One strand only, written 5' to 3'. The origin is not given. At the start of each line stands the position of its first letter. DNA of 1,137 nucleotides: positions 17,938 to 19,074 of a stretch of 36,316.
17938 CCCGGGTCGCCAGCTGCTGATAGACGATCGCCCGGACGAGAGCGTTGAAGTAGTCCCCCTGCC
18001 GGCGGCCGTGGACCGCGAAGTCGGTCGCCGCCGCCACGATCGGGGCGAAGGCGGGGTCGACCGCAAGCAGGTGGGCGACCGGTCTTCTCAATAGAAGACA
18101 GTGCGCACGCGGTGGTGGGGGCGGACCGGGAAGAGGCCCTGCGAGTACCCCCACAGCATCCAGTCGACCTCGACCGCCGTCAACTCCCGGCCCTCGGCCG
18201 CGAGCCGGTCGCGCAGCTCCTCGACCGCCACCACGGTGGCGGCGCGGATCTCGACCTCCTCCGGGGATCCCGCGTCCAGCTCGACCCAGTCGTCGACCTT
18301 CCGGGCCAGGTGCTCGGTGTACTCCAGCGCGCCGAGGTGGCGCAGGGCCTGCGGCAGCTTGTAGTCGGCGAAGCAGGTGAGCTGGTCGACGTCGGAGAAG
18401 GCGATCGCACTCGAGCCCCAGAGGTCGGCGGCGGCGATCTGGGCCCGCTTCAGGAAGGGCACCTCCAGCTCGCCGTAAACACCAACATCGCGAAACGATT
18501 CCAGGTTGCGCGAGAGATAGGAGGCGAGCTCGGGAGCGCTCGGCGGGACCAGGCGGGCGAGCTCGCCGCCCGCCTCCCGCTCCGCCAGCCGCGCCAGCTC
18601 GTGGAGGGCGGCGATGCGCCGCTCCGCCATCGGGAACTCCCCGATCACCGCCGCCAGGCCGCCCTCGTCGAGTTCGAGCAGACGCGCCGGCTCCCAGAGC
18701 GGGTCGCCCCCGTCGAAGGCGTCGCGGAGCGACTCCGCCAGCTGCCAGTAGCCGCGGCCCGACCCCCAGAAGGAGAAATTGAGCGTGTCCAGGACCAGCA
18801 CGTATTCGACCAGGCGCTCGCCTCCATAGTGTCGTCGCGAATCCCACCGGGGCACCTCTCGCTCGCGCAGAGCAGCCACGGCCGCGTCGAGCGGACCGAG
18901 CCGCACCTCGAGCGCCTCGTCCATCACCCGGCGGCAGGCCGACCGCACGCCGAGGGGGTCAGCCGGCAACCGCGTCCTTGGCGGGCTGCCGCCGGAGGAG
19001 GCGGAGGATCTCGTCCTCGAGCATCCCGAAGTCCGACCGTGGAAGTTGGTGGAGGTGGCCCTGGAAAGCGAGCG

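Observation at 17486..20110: Leaderless DinB / EVE / DUF2419 (Qng1-like) / AlkA operon: candidate modified-base recognition and excision or salvage module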

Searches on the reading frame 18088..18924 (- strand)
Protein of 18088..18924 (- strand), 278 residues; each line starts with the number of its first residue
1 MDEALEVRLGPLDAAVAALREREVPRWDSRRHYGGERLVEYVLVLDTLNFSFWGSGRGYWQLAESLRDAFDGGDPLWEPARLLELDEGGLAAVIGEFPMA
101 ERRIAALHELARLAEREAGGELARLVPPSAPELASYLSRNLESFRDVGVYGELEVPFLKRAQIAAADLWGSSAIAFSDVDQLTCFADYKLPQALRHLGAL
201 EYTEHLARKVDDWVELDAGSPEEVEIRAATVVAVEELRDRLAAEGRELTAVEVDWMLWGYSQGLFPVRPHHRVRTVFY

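Call 4: search_protein_families(library=pfam, proteins=[window:18088-18924:-], max_evalue=0.01)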
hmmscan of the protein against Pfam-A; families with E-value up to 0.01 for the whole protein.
window:18088-18924:- (278 aa): 1 family
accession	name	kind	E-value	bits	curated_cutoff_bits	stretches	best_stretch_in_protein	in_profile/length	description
PF10343.14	Q_salvage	-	3.4e-59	201.2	25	1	36-278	8-285/285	Queuosine salvage protein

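Call 5: search_protein_families(library=ncbifam, proteins=[window:18088-18924:-], max_evalue=0.01)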
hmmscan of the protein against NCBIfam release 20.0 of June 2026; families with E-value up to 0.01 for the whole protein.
window:18088-18924:- (278 aa): 0 families

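Call 8: find_homologous_proteins(query=window:18088-18924:-, max_evalue=0.00001)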
Query window:18088-18924:- (278 aa): 806 proteins with E <= 0.00001 among 8000 candidates; the best 120 are listed.
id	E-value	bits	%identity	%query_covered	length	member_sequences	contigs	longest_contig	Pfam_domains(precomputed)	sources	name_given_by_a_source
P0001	1.9e-179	613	100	100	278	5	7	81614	PF10343.15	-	-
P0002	4.8e-168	576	94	99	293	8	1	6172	PF10343.15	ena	-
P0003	1.8e-156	538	86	100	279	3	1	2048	PF10343.15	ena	-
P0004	4.0e-153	527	88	98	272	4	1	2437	PF10343.15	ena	-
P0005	5.2e-153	527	85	100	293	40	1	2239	PF10343.15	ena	-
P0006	1.9e-152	525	85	100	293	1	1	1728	PF10343.15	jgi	-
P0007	5.5e-152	523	84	99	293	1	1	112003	PF10343.15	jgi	jgi:hypothetical protein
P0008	8.6e-152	523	84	100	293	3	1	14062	PF10343.15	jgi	jgi:Potential Queuosine, Q, salvage protein family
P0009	2.0e-151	522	84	100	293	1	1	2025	PF10343.15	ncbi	-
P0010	7.5e-151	520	82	100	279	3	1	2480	PF10343.15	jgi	jgi:Potential Queuosine, Q, salvage protein family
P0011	1.7e-150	519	84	100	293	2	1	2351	PF10343.15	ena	-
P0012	3.0e-150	518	84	100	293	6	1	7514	PF10343.15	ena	-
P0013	5.5e-150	517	82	99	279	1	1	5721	PF10343.15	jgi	jgi:Potential Queuosine, Q, salvage protein family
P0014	1.2e-149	516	83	99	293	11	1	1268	PF10343.15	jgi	jgi:hypothetical protein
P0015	2.4e-149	515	84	100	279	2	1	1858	PF10343.15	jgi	jgi:hypothetical protein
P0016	2.8e-149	515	83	100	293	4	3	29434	PF10343.15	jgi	jgi:hypothetical protein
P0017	9.7e-149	513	82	100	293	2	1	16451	PF10343.15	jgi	jgi:Potential Queuosine, Q, salvage protein family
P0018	4.8e-148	510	84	100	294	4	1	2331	PF10343.15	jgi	-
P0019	1.4e-147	509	82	100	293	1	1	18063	PF10343.15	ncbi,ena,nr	ncbi:MAG: hypothetical protein E6J29_14465 [Chloroflexi bacterium]|nr:MAG: hypothetical protein E6J2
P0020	1.4e-147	509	83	100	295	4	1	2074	PF10343.15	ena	-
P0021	2.5e-147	508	83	100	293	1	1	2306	PF10343.15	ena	-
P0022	3.0e-147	508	82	100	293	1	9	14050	PF10343.15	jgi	-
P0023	3.0e-147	508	82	100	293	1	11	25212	PF10343.15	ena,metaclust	metaclust:\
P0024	3.4e-147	508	82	100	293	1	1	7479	PF10343.15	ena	-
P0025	9.1e-147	506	82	100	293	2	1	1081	PF10343.15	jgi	jgi:hypothetical protein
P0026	1.3e-146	506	83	100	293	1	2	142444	PF10343.15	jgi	jgi:hypothetical protein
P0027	1.9e-146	505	82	100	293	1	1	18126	PF10343.15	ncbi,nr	ncbi:MAG: hypothetical protein E6I85_01600 [Chloroflexi bacterium]|nr:MAG: hypothetical protein E6I8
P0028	2.8e-146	505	82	100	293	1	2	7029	PF10343.15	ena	-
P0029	3.1e-146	505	82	100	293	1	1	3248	PF10343.15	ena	-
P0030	4.3e-146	504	82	99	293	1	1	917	PF10343.15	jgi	jgi:hypothetical protein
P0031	9.4e-145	500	81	100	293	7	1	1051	PF10343.15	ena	-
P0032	2.1e-144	499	81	100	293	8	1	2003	PF10343.15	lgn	-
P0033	2.2e-144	498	82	100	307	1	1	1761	PF10343.15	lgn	-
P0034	7.5e-144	497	81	98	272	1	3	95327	PF10343.15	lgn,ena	-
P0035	1.2e-143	496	81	100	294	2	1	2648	PF10343.15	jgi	jgi:hypothetical protein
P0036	1.5e-143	496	78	100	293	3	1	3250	PF10343.15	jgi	-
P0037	1.0e-142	493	81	100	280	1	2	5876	PF10343.15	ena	-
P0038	2.0e-142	492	80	100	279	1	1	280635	PF10343.15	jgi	jgi:Potential Queuosine, Q, salvage protein family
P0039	4.3e-142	491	80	98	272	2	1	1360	PF10343.15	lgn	-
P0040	1.1e-141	490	79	100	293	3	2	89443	PF10343.15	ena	-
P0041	1.6e-141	489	80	99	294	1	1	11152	PF10343.15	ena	-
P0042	3.4e-137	475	80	100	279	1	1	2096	PF10343.15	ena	-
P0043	5.2e-133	461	75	99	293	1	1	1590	PF10343.15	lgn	-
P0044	1.4e-132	460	74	100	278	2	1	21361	PF10343.15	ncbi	ncbi:MAG: hypothetical protein NVS9B1_11010 [Candidatus Dormibacteraceae bacterium]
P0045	2.8e-128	446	73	99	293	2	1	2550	PF10343.15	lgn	-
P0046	6.2e-128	444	82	88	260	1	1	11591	PF10343.15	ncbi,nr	ncbi:MAG: queuosine salvage family protein, partial [Candidatus Dormibacteraeota bacterium]|nr:queuo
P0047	2.3e-127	443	71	100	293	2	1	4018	PF10343.15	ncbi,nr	ncbi:MAG: queuosine salvage family protein [Candidatus Dormibacteraeota bacterium]|nr:queuosine salv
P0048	8.3e-124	431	71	100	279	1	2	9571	PF10343.15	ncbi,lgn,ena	-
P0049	2.6e-122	426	72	98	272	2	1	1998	PF10343.15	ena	-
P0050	1.2e-109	384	82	78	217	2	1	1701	PF10343.15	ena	-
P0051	5.7e-107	376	64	100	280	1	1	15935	PF10343.15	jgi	-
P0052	1.2e-106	375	64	100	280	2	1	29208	PF10343.15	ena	-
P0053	3.2e-106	373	64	99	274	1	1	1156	PF10343.15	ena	-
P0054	3.7e-105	370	63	99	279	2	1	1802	PF10343.15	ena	-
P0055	1.4e-104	368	63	100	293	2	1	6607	PF10343.15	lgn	-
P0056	1.8e-104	368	63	99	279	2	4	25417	PF10343.15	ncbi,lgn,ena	-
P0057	2.5e-104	367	63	100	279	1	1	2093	PF10343.15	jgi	jgi:hypothetical protein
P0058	8.2e-104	365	64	97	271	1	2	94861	PF10343.15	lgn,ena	-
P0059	1.3e-103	365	64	99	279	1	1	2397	PF10343.15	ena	-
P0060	1.4e-102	361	63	99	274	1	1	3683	PF10343.15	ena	-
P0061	1.1e-101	358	64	100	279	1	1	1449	PF10343.15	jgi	jgi:hypothetical protein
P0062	1.1e-100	355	63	100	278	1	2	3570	PF10343.15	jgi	jgi:hypothetical protein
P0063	1.3e-100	355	61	100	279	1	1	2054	PF10343.15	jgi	jgi:hypothetical protein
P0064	2.8e-100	354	74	76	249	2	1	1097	PF10343.15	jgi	jgi:hypothetical protein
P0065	4.9e-100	353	62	100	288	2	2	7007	PF10343.15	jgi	jgi:hypothetical protein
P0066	7.6e-99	349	62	100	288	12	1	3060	PF10343.15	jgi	jgi:hypothetical protein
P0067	2.0e-98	348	60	100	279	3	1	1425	PF10343.15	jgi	jgi:hypothetical protein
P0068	6.9e-97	343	59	100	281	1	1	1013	PF10343.15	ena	-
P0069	1.4e-96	342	59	100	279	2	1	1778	PF10343.15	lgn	-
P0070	5.7e-96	340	61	100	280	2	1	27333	PF10343.15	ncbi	-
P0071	1.1e-95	339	62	100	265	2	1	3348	PF10343.15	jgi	jgi:hypothetical protein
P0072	1.5e-95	338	64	98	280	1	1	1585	PF10343.15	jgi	jgi:hypothetical protein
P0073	4.9e-94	333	59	100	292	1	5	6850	PF10343.15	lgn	-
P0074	1.1e-93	332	59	100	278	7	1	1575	PF10343.15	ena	-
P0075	1.4e-93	332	62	100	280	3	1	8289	PF10343.15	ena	-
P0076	2.6e-93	331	63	92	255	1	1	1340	PF10343.15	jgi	jgi:hypothetical protein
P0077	1.0e-92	329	59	100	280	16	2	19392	PF10343.15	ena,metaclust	metaclust:\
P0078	1.4e-91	325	60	98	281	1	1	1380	PF10343.15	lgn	-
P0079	1.9e-91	325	56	100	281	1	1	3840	PF10343.15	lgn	-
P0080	2.4e-91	324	60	100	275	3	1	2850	PF10343.15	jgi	jgi:hypothetical protein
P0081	8.2e-91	323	86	63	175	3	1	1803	PF10343.15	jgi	jgi:hypothetical protein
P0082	9.4e-91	323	62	95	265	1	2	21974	PF10343.15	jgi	jgi:hypothetical protein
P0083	3.0e-90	321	60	100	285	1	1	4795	PF10343.15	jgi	jgi:putative queuosine salvage protein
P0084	6.7e-90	320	56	100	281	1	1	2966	PF10343.15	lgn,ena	-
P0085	9.0e-90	319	61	92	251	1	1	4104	PF10343.15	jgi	jgi:hypothetical protein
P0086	1.3e-89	319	59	100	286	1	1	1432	PF10343.15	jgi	jgi:putative queuosine salvage protein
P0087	6.0e-89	317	58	99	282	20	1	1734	PF10343.15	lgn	-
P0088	6.3e-89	317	60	99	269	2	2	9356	PF10343.15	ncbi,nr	ncbi:MAG TPA: queuosine salvage family protein [Candidatus Acidoferrales bacterium]|nr:queuosine sal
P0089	9.1e-89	316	58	99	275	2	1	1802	PF10343.15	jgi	jgi:hypothetical protein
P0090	4.1e-88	314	56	100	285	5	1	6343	PF10343.15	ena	-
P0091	7.9e-88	313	57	100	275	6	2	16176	PF10343.15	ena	-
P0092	2.2e-87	311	57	100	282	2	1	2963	PF10343.15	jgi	jgi:hypothetical protein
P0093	5.0e-87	310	58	99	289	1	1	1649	PF10343.15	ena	-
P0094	6.2e-87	310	57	100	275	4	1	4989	PF10343.15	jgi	jgi:putative queuosine salvage protein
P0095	6.6e-87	310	58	100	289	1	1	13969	PF10343.15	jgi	jgi:hypothetical protein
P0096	1.0e-86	309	59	91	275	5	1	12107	PF10343.15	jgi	jgi:hypothetical protein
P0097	1.3e-86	309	55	100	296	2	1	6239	PF10343.15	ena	-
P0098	2.4e-86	308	55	100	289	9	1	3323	PF10343.15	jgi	jgi:Potential Queuosine, Q, salvage protein family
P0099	2.6e-86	308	57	100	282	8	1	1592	PF10343.15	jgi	-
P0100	3.4e-86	308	58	99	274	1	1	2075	PF10343.15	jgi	-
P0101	4.0e-86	307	54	100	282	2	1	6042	PF10343.15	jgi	jgi:hypothetical protein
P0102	5.3e-86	307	57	98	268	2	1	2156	PF10343.15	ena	-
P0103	1.9e-85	305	56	98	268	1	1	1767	PF10343.15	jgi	jgi:hypothetical protein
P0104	4.4e-85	304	56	100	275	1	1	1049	PF10343.15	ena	-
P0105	6.4e-85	303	57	98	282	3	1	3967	PF10343.15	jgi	-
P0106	7.3e-85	303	56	98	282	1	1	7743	PF10343.15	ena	-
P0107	9.3e-85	303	55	100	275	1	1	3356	PF10343.15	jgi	jgi:hypothetical protein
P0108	1.0e-84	303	56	100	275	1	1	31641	PF10343.15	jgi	jgi:hypothetical protein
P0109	1.1e-84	303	56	99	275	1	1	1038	PF10343.15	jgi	-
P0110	1.1e-84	303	57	100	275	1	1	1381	PF10343.15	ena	-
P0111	1.1e-84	303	58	100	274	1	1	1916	PF10343.15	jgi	jgi:hypothetical protein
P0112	2.0e-84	302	56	99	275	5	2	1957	PF10343.15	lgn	-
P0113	2.3e-84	302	57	98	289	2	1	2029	PF10343.15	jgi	-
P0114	4.5e-84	301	56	100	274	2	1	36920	PF10343.15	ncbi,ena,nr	ncbi:MAG TPA: queuosine salvage family protein [Candidatus Dormibacteraeota bacterium]|nr:queuosine 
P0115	6.1e-84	300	55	98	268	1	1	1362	PF10343.15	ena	-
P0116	6.6e-84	300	56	98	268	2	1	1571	PF10343.15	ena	-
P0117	8.4e-84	300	56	100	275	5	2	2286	PF10343.15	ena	-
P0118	1.4e-83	299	56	99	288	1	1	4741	PF10343.15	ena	-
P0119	1.6e-83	299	62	85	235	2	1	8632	PF10343.15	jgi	jgi:hypothetical protein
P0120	3.5e-83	298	56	99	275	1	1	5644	PF10343.15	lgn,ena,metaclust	metaclust:\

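Call 9: find_encoding_contigs(protein=P0044, flank=6000, max_places=2)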
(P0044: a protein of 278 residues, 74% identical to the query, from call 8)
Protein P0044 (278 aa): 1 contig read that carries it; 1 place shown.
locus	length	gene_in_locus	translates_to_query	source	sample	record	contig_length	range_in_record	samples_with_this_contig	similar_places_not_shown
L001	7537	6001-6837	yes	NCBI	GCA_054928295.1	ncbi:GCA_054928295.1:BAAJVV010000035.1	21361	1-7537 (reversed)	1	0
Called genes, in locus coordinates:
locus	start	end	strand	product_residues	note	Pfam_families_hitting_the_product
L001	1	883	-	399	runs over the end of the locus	PF01702:TGT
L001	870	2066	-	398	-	PF07690:MFS_1, PF12832:MFS_1_like, PF07690:MFS_1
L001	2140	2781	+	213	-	PF07920:DUF1684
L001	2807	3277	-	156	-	PF04248:NTP_transf_9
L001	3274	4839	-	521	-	PF07690:MFS_1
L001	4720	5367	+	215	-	PF12867:DinB_2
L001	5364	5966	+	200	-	PF01878:EVE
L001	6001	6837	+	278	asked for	PF10343:Q_salvage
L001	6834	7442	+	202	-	PF00730:HhH-GPD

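Call 10: find_encoding_contigs(protein=P0052, flank=6000, max_places=2)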
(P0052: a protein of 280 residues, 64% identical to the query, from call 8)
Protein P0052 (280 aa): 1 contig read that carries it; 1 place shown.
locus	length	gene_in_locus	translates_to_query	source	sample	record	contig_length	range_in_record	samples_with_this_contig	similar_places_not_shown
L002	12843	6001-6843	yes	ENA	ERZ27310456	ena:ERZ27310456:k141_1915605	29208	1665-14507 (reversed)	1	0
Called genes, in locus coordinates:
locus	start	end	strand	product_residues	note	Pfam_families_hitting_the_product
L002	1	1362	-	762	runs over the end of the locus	PF02687:FtsX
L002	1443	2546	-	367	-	PF00005:ABC_tran, PF13304:AAA_21 (faint), PF00027:cNMP_binding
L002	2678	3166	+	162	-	PF10604:Polyketide_cyc2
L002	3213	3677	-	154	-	PF04248:NTP_transf_9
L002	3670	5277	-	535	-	PF07690:MFS_1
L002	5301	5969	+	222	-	-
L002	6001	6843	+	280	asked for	PF10343:Q_salvage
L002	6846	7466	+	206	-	PF00730:HhH-GPD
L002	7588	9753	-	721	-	PF03176:MMPL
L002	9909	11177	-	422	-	PF02812:ELFV_dehydrog_N, PF00208:ELFV_dehydrog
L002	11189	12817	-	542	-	PF02776:TPP_enzyme_N, PF00205:TPP_enzyme_M, PF02775:TPP_enzyme_C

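Call 11: find_encoding_contigs(protein=P0114, flank=6000, max_places=2)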
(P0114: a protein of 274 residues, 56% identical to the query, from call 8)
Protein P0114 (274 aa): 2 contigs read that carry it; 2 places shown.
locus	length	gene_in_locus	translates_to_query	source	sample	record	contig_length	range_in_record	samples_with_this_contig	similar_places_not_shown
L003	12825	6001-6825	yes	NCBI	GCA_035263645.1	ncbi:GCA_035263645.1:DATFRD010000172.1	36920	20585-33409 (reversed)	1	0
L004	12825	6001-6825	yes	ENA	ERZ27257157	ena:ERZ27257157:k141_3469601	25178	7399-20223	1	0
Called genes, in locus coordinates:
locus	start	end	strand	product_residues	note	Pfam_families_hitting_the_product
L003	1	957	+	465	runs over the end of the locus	PF07728:AAA_5 (faint)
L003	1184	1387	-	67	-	-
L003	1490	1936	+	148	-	PF12867:DinB_2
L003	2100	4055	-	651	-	PF00583:Acetyltransf_1, PF13508:Acetyltransf_7 (weak)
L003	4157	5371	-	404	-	PF01702:TGT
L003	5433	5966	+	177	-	PF01878:EVE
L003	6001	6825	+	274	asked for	PF10343:Q_salvage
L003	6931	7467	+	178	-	PF04542:Sigma70_r2, PF08281:Sigma70_r4_2, PF04545:Sigma70_r4 (weak)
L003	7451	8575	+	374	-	-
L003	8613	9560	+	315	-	PF00005:ABC_tran, PF13304:AAA_21 (weak)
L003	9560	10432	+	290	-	PF12679:ABC2_membrane_2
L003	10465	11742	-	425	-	PF05977:MFS_3, PF07690:MFS_1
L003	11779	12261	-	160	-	PF22091:DUF6941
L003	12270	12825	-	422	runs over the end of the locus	PF02812:ELFV_dehydrog_N, PF00208:ELFV_dehydrog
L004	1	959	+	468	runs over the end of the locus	PF07728:AAA_5 (faint)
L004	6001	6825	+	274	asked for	PF10343:Q_salvage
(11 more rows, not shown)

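Call 19: search_solved_structures(query=window:18088-18924:-, show_alignments=2)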
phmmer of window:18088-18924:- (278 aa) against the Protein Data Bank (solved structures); distinct sequences matched with E-value up to 0.001: 5.
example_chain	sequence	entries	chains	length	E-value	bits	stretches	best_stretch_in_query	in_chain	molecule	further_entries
7uk3_A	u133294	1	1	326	5.1e-51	177.3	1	17-278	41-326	Queuosine salvage protein DUF2419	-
7u07_A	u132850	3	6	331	5.5e-51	177.2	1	17-278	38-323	Queuine salvage enzyme DUF2419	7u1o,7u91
7ulc_A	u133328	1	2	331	2.1e-50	175.3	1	17-278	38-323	Queuosine salvage protein DUF2419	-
7u5a_A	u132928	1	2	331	5.3e-50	174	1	17-278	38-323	Queuine salvage enzyme DUF2419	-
7ugk_A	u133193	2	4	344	1.6e-29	106.8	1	33-278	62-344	Queuosine salvage protein DUF2419 | Queuosine salvage protein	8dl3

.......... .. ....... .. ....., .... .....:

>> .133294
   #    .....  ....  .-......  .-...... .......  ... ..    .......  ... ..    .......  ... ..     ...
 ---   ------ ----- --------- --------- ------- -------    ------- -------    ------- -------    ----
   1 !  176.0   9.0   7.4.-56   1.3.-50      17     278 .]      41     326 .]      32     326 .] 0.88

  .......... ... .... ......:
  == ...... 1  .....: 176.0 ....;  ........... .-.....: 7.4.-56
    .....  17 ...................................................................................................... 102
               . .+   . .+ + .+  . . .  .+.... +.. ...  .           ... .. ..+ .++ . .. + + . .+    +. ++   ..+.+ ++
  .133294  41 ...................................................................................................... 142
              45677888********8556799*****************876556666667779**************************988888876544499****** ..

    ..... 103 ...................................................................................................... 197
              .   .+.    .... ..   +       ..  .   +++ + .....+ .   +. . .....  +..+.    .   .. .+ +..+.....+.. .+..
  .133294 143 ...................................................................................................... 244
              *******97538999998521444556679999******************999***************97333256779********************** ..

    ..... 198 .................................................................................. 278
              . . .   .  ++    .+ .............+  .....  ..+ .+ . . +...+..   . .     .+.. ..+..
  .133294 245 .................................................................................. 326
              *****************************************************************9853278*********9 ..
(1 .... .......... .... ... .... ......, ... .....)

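Call 27: find_related_loci(query=A1, collection=genome_contigs, flank=8000)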
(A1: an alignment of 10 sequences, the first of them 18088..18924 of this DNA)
Query A1 (278 aa) in genome_contigs; peptide patterns used: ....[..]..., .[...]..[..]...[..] (x = any residue, [..] = any of these).
90 stretches matched a pattern; 68 encode a relative of the query (tblastn E <= 1e-3); 68 distinct loci.
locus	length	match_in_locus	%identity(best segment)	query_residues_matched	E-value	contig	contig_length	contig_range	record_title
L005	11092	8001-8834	92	1-278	1e-168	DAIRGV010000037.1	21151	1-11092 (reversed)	MAG TPA_asm: Candidatus Dormiibacterota bacterium isolate CTOTU41434 NODE_1520_length_21151_cov_6.697099, whole genome s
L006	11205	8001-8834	83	1-278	7e-156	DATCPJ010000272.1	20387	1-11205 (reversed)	MAG TPA_asm: Candidatus Dormiibacterota bacterium isolate SMAG_U7224 k141_92815, whole genome shotgun sequence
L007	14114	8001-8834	84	1-278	5e-152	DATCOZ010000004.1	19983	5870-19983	MAG TPA_asm: Candidatus Dormiibacterota bacterium isolate SMAG_U7214 k141_292057, whole genome shotgun sequence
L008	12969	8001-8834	82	1-278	9e-151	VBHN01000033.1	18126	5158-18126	MAG: Chloroflexi bacterium isolate CF_105 14_0929_12_20cm_scaffold_7667, whole genome shotgun sequence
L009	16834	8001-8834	81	1-278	6e-140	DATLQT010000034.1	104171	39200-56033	MAG TPA_asm: Candidatus Dormiibacterota bacterium isolate SMAG_U13885 k141_18223, whole genome shotgun sequence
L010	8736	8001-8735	82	1-245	2e-130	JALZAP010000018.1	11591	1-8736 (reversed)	MAG: Candidatus Dormiibacterota bacterium isolate KAP bin94 SD1490_NODE_2023_length_11591_cov_0.974878, whole genome sho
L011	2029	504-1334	71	2-278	3e-128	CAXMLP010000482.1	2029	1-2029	MAG TPA_asm: uncultured bacterium isolate SRR1572169_metabat2_38 genome assembly, contig: ERZ16270753.170788, whole geno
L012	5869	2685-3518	63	1-278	6e-108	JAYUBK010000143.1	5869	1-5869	MAG: Chloroflexota bacterium isolate GFS_6738 GFS_6738_142, whole genome shotgun sequence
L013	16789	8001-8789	61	1-278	4e-102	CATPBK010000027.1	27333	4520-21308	MAG: Candidatus Dormibacteraeota bacterium isolate S89_Bin_13 genome assembly, contig: S89_000000009794, whole genome sh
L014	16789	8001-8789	60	1-278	7e-100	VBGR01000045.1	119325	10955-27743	MAG: Chloroflexi bacterium isolate CF_83 14_1009_09_20cm_scaffold_130, whole genome shotgun sequence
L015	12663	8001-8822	57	1-278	3e-91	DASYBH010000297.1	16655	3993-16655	MAG TPA_asm: Candidatus Dormiibacterota bacterium isolate SMAG_U4902 k141_1636756, whole genome shotgun sequence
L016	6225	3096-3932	56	1-278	7e-90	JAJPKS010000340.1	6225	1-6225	MAG: Bacillota bacterium isolate Centralia_MAG_97 k107_34805091, whole genome shotgun sequence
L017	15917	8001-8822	56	1-278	1e-89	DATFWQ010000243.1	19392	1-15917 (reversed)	MAG TPA_asm: Candidatus Dormiibacterota bacterium isolate SMAG_U9495 k141_5780580, whole genome shotgun sequence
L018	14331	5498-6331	54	1-278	1e-88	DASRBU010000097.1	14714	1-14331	MAG TPA_asm: Candidatus Dormiibacterota bacterium isolate SMAG_U9935 k141_211051, whole genome shotgun sequence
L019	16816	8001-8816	56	3-278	4e-86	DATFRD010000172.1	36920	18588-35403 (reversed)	MAG TPA_asm: Candidatus Dormiibacterota bacterium isolate SMAG_U9348 k141_2245772, whole genome shotgun sequence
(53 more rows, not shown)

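Call 31: search_protein_families(library=padloc, proteins=[window:18088-18924:-], max_evalue=0.01)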
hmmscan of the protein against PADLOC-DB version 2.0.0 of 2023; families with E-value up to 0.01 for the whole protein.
window:18088-18924:- (278 aa): 0 families
